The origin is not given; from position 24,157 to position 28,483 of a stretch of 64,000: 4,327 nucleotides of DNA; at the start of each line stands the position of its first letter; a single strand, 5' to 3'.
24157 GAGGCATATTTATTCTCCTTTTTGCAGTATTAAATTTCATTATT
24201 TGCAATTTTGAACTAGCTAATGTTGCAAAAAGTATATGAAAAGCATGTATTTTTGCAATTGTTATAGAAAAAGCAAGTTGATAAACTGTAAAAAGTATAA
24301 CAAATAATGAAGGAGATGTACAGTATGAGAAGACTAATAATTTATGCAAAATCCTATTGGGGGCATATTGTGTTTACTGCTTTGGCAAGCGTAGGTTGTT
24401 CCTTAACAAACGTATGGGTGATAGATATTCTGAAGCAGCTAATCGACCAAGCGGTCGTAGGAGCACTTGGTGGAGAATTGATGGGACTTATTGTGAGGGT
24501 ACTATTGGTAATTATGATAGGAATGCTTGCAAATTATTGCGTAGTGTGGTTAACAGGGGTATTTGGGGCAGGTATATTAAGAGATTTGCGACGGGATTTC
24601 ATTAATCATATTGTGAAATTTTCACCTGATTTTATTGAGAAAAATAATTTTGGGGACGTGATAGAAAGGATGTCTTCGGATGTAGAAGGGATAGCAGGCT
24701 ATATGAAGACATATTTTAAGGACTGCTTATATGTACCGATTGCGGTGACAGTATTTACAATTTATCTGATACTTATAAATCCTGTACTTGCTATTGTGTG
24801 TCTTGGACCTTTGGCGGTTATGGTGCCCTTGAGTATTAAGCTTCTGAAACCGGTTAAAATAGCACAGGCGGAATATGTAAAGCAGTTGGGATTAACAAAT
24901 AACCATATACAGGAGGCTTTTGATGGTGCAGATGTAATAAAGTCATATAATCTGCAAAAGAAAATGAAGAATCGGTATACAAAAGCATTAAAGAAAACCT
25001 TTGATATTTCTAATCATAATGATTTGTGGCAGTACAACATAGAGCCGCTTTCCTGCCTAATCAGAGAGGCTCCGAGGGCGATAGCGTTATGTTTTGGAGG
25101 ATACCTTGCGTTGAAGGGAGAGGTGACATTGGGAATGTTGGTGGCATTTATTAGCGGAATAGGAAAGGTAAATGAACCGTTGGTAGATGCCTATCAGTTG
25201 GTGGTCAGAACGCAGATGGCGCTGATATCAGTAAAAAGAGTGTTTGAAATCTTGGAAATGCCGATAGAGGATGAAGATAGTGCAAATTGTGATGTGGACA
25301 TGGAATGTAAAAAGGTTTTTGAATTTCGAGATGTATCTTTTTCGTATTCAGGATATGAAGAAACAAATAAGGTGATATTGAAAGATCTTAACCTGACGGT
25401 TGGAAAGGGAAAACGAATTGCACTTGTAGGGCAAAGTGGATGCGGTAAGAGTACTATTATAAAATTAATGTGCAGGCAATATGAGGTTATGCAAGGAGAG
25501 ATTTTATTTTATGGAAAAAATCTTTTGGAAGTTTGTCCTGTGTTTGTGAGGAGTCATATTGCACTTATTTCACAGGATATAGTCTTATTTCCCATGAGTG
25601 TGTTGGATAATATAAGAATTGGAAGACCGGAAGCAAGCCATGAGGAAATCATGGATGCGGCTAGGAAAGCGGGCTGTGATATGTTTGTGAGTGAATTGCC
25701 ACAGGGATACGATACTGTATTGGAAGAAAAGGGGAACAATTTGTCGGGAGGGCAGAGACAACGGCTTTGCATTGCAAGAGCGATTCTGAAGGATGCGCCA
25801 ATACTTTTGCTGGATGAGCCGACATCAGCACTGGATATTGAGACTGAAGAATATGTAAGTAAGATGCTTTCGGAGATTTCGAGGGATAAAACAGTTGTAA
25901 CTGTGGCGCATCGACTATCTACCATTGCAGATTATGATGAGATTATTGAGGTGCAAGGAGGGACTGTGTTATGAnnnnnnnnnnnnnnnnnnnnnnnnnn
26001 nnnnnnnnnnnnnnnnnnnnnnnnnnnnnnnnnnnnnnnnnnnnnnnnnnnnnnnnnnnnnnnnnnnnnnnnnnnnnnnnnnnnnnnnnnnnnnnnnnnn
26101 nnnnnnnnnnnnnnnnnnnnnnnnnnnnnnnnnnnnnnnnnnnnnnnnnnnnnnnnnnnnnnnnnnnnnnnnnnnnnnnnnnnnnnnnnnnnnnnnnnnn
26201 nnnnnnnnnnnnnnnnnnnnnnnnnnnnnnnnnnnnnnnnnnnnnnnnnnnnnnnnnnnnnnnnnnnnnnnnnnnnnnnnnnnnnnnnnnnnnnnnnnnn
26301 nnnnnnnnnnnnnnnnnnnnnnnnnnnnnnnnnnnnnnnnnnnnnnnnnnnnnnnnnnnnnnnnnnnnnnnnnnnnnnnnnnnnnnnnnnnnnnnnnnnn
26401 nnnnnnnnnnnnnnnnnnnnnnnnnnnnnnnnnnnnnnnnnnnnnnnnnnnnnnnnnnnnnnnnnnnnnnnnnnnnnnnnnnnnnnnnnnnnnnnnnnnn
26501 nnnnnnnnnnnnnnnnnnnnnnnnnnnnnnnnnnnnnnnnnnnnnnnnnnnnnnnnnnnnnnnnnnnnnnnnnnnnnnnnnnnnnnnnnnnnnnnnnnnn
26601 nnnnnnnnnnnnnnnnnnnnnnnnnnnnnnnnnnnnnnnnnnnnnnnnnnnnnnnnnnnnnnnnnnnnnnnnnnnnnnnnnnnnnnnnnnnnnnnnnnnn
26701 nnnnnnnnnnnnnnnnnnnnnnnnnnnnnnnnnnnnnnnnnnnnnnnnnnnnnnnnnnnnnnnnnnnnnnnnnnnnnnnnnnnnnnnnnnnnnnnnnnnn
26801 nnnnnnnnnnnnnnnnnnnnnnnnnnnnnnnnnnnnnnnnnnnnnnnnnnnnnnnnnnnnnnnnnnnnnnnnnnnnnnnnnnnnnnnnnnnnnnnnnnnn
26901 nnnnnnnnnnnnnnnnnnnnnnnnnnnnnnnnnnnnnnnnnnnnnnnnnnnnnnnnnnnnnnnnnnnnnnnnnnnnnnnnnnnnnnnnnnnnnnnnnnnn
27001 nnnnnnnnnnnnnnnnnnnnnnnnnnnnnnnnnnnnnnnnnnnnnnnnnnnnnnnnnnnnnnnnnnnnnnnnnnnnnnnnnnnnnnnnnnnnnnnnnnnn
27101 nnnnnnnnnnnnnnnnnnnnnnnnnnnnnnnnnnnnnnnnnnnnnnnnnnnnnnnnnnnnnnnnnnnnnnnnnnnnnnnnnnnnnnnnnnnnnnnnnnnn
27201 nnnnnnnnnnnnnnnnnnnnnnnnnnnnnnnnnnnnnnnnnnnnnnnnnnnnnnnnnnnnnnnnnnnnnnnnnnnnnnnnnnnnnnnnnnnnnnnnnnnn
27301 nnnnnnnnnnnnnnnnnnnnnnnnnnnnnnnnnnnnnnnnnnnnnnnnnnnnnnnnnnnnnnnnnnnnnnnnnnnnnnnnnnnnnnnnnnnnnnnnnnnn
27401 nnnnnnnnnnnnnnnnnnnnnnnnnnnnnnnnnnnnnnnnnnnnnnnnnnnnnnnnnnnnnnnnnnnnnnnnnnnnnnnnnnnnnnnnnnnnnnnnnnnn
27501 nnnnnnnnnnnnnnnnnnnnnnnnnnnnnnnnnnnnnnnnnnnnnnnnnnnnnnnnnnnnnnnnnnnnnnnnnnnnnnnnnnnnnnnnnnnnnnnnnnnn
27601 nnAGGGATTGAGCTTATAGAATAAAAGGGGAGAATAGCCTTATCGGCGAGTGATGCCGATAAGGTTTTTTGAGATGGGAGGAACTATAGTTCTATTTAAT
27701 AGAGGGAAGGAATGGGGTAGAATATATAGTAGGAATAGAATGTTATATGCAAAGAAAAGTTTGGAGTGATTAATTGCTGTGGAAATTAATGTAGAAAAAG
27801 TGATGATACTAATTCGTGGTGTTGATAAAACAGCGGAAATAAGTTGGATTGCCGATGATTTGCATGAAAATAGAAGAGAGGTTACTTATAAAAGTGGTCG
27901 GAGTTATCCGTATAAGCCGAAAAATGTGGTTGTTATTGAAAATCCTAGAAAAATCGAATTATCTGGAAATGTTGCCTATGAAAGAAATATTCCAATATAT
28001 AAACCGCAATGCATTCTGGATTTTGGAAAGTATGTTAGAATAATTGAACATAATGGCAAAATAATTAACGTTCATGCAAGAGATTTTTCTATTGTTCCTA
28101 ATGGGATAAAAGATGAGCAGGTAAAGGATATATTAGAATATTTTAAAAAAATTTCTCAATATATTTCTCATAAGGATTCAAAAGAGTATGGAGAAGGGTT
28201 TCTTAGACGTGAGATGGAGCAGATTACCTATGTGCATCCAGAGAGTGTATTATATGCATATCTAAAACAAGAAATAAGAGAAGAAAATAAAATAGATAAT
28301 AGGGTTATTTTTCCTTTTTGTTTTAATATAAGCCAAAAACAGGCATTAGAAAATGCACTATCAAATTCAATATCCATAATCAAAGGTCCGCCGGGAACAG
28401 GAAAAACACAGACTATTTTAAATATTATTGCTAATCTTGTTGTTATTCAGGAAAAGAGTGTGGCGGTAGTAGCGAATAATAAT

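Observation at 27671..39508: Integrase-less accessory island densely packed with helicase/nuclease/ATPase genes (defence-island signature)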

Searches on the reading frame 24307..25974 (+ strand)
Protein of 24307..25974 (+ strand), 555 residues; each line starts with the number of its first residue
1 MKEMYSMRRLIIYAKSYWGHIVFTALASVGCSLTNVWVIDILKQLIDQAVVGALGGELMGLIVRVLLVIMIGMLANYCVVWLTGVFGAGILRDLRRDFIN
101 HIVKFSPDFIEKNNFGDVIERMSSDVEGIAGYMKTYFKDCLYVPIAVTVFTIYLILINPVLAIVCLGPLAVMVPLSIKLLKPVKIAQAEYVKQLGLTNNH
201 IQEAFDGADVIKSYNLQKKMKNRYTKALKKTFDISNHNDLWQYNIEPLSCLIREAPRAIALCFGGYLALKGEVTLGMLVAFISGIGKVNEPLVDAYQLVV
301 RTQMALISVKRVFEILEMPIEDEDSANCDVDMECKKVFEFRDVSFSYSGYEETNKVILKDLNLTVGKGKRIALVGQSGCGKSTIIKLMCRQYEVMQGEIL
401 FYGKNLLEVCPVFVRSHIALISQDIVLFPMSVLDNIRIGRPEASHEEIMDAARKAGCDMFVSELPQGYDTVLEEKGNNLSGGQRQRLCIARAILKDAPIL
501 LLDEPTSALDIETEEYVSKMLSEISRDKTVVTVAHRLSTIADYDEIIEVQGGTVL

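Call 5: search_protein_families(library=ncbifam, proteins=[window:24307-25974:+], max_evalue=0.01)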
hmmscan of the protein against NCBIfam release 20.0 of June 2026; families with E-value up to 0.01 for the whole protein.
window:24307-25974:+ (555 aa): 193 families (the best 25 are shown)
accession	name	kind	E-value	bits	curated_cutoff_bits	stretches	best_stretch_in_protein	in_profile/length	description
TIGR02203.1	MsbA_lipidA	equivalog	3.9e-104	349.2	602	1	8-554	3-546/572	lipid A export permease/ATP-binding protein MsbA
TIGR02204.1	MsbA_rel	hypoth_equivalog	1.9e-96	324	780.4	1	4-554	3-552/576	ABC transporter, permease/ATP-binding protein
TIGR01846.1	type_I_sec_HlyB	subfamily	2e-90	304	725.55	1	43-554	163-669/694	type I secretion system permease/ATPase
NF052233.1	CphA_assoc_ABC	equivalog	1.7e-87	294.5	880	1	46-554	211-720/766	cyanophycin metabolism-associated ABC transporter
TIGR00958.1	3a01208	subfamily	5.5e-86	289.4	874.6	1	6-554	148-691/711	antigen peptide transporter 2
TIGR03375.1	type_I_sec_LssB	subfamily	3.9e-85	286.6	693.1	1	147-554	275-679/696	type I secretion system permease/ATPase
TIGR03796.1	NHLM_micro_ABC1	equivalog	1.2e-82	278.2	853.3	1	15-554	150-689/710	NHLP family bacteriocin export ABC transporter peptidase/permease/ATPase subunit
NF008381.0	PRK11176.1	equivalog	2.5e-80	270.5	867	1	6-554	12-556/582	lipid A ABC transporter ATP-binding protein/permease MsbA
NF010178.0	PRK13657.1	equivalog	3.1e-77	260.4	733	1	97-554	94-547/588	glucan ABC transporter ATP-binding protein/ permease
TIGR02857.1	CydD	equivalog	9.7e-77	259.1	435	2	306-549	291-529/529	thiol reductant ABC exporter subunit CydD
NF045513.1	HepA_fam_ABC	equivalog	1.7e-76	258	725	1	46-554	79-586/610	heterocyst formation ABC transporter subunit HepA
TIGR01193.1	bacteriocin_ABC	subfamily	1e-72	245.7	523.85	1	21-554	158-686/708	peptide cleavage/export ABC transporter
NF008055.0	PRK10789.1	equivalog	4.2e-67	226.9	845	1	56-554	54-548/590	SmdA family multidrug ABC transporter permease/ATP-binding protein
TIGR02868.1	CydC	equivalog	1.8e-66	224.9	329.05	1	91-537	85-530/530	thiol reductant ABC exporter subunit CydC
NF008056.1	PRK10790.1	equivalog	8.8e-65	219.3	746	1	5-553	9-551/584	SmdB family multidrug efflux ABC transporter permease/ATP-binding protein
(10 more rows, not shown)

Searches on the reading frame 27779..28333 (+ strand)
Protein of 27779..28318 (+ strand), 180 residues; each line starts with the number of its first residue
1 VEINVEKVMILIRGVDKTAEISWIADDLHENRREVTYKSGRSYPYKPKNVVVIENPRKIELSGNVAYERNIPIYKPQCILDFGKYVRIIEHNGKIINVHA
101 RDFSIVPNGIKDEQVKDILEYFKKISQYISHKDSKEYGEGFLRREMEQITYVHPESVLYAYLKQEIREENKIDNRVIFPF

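Call 63: search_protein_families(library=pfam, proteins=[window:27779-28318:+], max_evalue=1)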
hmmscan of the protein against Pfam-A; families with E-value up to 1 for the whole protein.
window:27779-28318:+ (180 aa): 3 families
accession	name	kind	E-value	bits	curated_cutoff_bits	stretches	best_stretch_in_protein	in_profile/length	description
PF08282.18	Hydrolase_3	-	0.011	15.9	20.9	1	87-174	57-144/255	haloacid dehalogenase-like hydrolase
PF04507.18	DUF576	-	0.04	13.8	27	1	91-143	93-146/225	Csa1 family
PF19869.4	DUF6342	-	0.2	12.4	25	1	32-70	18-56/99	Family of unknown function (DUF6342)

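Call 98: predict_structure(alignment_id=A6)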
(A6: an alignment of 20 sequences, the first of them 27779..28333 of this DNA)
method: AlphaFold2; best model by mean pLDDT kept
length: 185 residues; sequences in the alignment: 20
mean_pLDDT: 79.2   pTM: 0.61
mean pLDDT of the five models: 79.2, 78.4, 76.0, 73.8, 73.3
residues with pLDDT >= 90: 78; 70-90: 46; 50-70: 49; < 50: 12
segments of 3 or more residues with pLDDT < 50: 135-138, 178-185
pLDDT, mean of each block of 10 residues (from residue 1): 88 94 89 94 95 95 86 89 95 92 85 74 68 51 68 67 62 54 41
secondary structure, 60 per line:
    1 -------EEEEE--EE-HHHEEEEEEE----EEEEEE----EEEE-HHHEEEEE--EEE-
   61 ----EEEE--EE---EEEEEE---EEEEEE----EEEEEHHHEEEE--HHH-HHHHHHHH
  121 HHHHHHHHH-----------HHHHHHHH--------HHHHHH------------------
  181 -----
elements in order: E8-12 E21-27 E32-37 E42-45 E50-54 E57-59 E65-68 E76-81 E85-90 E95-99 E103-106 H113-129 H141-148 H157-162

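Call 101: fold_search(model_id=the predicted structure, library=pdb)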
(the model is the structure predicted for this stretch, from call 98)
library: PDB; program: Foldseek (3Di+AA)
matches with E <= 10: 1230; with E <= 0.001: 0
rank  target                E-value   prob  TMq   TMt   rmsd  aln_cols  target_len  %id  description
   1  5tzs_5                1.1e-02  0.95  0.19  0.15  12.1       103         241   14  Architecture of the yeast small subunit processome (released 2016-12-21)
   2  4kzx_E                1.4e-02  0.63  0.16  0.12  12.9       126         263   13  Rabbit 40S ribosomal subunit in complex with eIF1. (released 2013-07-24)
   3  4v6x_AE               1.4e-02  0.63  0.16  0.12  12.9       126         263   13  Structure of the human 80S ribosome (released 2014-07-09)
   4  9bh5_AE               1.7e-02  0.72  0.17  0.13  12.7       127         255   14  High-resolution C. elegans 80S ribosome structure - class 1 (released 2024-09-04)
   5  6zon_q                1.8e-02  0.63  0.16  0.12  12.6       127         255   12  SARS-CoV-2 Nsp1 bound to a human 43S preinitiation ribosome complex - state 1 (released 2020-07-29)
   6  6w2s_F                2.1e-02  0.72  0.17  0.13  12.4       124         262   11  Structure of the Cricket Paralysis Virus 5-UTR IRES (CrPV 5-UTR-IRES) bound to the small ribosomal subunit in the open (released 2020-04-22)
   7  8jiw_BE               2.1e-02  0.47  0.16  0.11  14.1       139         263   12  Atomic structure of wheat ribosome reveals unique features of the plant ribosomes (released 2024-03-27)
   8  9npx_D                2.2e-02  0.57  0.16  0.12  12.7       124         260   13  SARS-CoV-2 nsp1 bound to the Rhinolophus lepidus 40S ribosomal subunit (local refinement of the 40S body) (released 2025-06-11)
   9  9kkf_SE               2.3e-02  0.57  0.16  0.12  12.7       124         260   11  Structure of the human 40S ribosome complexed with HCV IRES and eIF3 (released 2025-12-03)
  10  6t4q_SE               3.0e-02  0.69  0.19  0.14  13.6       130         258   13  Structure of yeast 80S ribosome stalled on the CGA-CCG inhibitory codon combination. (released 2019-12-25)
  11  3j80_E                3.0e-02  0.69  0.18  0.13  12.8       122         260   12  CryoEM structure of 40S-eIF1-eIF1A preinitiation complex (released 2014-11-05)
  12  6woo_EE               3.1e-02  0.63  0.16  0.12  12.7       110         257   15  CryoEM structure of yeast 80S ribosome with Met-tRNAiMet, eIF5B, and GDP (released 2020-09-23)
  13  9e6q_AA               3.1e-02  0.38  0.21  0.17  18.4       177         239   12  Cryo-EM structure of the Pyrobaculum calidifontis 50S ribosomal subunit in complex with Dri (released 2024-11-20)
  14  6mxy_B                3.5e-02  0.54  0.19  0.27  11.8       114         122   11  Structure of 53BP1 tandem Tudor domains in complex with small molecule UNC3351 (released 2019-11-27)
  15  7r81_F2               3.5e-02  0.51  0.16  0.12  13.1       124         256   10  Structure of the translating Neurospora crassa ribosome arrested by cycloheximide (released 2021-12-01)
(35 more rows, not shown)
